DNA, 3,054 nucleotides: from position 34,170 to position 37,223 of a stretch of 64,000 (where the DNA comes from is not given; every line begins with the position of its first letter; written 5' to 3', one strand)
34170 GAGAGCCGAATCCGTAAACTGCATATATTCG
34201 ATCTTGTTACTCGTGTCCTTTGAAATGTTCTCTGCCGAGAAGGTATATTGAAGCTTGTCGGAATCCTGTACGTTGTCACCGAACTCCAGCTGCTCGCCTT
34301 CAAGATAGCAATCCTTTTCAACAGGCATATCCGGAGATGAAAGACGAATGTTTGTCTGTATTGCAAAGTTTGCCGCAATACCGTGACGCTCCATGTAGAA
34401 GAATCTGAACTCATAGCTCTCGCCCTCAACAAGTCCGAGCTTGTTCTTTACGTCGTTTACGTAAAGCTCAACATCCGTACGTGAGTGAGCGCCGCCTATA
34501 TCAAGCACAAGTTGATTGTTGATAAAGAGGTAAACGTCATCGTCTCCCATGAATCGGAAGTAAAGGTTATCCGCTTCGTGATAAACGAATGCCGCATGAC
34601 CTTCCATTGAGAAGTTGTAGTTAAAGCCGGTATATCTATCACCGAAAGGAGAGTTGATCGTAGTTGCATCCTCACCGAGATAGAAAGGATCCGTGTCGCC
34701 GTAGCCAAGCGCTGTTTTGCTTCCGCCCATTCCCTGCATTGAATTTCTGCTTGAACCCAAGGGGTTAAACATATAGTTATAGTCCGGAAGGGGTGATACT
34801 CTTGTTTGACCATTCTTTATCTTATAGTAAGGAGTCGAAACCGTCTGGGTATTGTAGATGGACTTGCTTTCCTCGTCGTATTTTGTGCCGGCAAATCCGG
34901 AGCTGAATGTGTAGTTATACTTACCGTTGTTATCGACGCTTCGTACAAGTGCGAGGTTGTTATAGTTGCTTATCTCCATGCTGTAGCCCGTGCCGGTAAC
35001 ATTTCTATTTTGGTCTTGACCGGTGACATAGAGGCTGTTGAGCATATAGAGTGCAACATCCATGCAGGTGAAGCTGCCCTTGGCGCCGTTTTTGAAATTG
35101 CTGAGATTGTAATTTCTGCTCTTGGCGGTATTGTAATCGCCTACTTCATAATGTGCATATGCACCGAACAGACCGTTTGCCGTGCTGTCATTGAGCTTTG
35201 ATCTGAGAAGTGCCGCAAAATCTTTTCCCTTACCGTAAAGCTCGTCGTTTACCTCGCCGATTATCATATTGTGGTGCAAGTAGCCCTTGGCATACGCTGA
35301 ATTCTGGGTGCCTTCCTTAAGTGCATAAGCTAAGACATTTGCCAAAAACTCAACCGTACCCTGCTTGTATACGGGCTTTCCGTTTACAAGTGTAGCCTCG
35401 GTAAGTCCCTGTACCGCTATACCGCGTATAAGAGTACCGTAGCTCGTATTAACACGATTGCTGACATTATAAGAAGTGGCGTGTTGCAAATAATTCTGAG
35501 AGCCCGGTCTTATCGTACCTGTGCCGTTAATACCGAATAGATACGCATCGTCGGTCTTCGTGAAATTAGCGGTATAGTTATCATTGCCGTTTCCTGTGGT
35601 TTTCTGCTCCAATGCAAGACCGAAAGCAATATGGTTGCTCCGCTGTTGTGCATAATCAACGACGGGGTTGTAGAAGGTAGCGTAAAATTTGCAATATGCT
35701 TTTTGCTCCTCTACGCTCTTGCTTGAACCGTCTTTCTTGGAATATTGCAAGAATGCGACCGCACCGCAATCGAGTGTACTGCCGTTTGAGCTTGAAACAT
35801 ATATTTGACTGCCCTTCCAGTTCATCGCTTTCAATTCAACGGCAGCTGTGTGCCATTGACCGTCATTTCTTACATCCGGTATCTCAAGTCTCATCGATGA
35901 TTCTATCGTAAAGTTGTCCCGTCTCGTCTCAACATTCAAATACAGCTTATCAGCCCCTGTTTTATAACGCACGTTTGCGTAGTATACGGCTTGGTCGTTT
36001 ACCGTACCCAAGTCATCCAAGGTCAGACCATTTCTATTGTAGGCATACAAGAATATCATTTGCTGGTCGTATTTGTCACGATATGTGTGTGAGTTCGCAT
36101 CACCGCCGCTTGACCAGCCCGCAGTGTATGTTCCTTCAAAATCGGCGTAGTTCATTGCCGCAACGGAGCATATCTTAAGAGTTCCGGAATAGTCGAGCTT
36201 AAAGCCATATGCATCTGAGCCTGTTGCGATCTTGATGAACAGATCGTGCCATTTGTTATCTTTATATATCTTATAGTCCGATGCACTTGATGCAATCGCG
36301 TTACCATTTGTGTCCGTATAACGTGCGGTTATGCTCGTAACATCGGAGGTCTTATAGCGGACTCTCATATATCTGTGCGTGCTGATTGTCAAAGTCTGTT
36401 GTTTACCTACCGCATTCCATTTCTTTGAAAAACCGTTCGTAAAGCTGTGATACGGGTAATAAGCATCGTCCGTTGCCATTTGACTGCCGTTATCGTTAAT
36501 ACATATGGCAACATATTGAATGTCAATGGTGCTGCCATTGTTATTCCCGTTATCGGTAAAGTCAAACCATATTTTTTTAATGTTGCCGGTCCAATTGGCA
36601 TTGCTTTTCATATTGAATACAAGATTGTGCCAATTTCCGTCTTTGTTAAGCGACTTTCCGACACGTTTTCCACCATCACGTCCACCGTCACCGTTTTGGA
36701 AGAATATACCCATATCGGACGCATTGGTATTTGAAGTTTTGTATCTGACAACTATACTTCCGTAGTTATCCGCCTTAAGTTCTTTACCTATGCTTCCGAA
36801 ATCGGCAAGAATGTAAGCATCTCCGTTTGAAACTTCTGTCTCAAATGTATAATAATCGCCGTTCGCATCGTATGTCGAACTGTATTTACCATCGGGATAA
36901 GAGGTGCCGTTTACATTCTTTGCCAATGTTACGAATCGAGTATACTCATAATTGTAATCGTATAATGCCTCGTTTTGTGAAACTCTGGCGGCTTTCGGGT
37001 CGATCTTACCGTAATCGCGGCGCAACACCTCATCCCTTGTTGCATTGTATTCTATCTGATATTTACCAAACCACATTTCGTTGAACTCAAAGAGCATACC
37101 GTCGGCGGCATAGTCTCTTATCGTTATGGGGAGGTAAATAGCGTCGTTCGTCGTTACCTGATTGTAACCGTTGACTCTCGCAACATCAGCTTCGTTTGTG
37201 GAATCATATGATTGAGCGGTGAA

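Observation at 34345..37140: Fibro-slime/PA14-like signature elements appear in canonical order but spread over about 920 aa (nested mega-insertion)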

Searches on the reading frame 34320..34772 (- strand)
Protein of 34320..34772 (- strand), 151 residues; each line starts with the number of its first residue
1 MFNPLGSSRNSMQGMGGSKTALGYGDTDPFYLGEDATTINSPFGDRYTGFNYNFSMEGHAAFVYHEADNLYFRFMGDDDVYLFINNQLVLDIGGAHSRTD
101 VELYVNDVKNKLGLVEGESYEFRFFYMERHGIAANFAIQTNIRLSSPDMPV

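Call 14: search_protein_families(library=pfam, proteins=[window:34320-34772:-], max_evalue=10)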
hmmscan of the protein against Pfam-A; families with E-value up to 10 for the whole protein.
seq(151 aa): 2 families
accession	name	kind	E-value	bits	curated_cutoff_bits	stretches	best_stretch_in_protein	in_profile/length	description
PF07691.17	PA14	-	3.8e-13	49.9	24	1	48-145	40-134/147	PA14 domain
PF11465.14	Receptor_2B4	-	0.11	13.1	21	1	63-121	46-103/108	Natural killer cell receptor 2B4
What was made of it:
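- Pfam PA14 does not extend N-terminally on deletion constructs (call 14).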

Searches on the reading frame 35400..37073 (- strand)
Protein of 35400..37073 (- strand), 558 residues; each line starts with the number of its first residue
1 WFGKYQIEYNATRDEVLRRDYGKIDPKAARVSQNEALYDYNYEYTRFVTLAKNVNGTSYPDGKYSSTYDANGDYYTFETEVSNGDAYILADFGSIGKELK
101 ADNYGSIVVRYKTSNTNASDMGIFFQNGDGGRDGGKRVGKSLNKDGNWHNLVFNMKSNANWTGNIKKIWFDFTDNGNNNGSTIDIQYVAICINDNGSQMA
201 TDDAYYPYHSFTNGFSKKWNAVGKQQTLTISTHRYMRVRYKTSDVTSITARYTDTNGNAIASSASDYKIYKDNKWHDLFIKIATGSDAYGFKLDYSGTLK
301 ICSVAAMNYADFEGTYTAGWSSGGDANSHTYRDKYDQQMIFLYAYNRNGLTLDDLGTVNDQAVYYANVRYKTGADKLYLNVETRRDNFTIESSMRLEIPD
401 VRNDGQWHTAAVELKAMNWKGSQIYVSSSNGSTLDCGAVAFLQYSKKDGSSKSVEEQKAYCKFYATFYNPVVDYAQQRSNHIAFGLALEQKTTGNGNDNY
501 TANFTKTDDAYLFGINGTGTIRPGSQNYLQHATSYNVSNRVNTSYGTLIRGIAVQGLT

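Call 20: search_protein_families(library=pfam, proteins=[window:35400-37073:-], max_evalue=1)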
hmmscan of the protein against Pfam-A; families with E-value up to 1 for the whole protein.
window:35400-37073:- (558 aa): 1 family
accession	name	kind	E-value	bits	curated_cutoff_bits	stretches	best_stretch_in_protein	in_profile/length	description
PF02210.31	Laminin_G_2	-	0.002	19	22.9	0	376-416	29-64/126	Laminin G domain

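Call 40: find_homologous_proteins(query=window:35445-37073:-, max_evalue=0.001)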
Query window:35445-37073:-: 5680 candidates shared short words with the query, none scored E <= 0.001.
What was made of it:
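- Tried and rejected: Homolog search with the insertion alone (call 40).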

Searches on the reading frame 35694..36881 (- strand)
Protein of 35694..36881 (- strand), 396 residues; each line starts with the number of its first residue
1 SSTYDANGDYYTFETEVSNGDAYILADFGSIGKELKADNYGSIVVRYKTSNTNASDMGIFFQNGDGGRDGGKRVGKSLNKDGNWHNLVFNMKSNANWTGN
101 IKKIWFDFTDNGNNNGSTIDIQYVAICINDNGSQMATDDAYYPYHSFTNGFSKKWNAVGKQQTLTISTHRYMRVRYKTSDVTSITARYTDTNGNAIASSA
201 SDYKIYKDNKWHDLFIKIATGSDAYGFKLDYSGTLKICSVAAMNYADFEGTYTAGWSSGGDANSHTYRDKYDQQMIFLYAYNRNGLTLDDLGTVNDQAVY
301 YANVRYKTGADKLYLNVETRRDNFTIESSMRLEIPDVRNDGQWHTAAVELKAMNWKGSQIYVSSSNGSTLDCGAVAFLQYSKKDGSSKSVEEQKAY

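Call 73: search_protein_families(library=pfam, proteins=[window:35694-36881:-], max_evalue=5)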
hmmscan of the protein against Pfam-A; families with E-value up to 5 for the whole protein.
window:35694-36881:- (396 aa): 1 family
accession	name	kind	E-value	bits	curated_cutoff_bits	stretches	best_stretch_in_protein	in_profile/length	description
PF02210.31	Laminin_G_2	-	0.00059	20.8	22.9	0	312-352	29-64/126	Laminin G domain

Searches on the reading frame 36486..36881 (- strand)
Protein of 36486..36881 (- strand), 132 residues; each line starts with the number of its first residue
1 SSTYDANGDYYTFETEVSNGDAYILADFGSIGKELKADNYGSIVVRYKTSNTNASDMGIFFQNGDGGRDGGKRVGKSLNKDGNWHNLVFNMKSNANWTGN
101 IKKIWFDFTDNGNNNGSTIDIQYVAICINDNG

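Call 75: search_solved_structures(query=A5, max_evalue=10)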
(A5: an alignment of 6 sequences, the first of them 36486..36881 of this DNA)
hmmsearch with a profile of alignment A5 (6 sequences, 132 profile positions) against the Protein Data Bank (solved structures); distinct sequences matched with E-value up to 10: 4.
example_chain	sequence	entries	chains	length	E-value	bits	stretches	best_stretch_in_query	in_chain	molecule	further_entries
6yp6_A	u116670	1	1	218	0.26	14.5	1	46-88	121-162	NanS-p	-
3poy_A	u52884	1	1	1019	1.2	12.4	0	68-92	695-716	Neurexin-1-alpha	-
3r05_A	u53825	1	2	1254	1.6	12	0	68-92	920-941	Neurexin-1-alpha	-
3qcw_A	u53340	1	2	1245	7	9.9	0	68-92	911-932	Neurexin-1-alpha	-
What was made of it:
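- On LamG / CBM families (for the RYKT modules): No significant relative in the PDB profile search (call 75).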
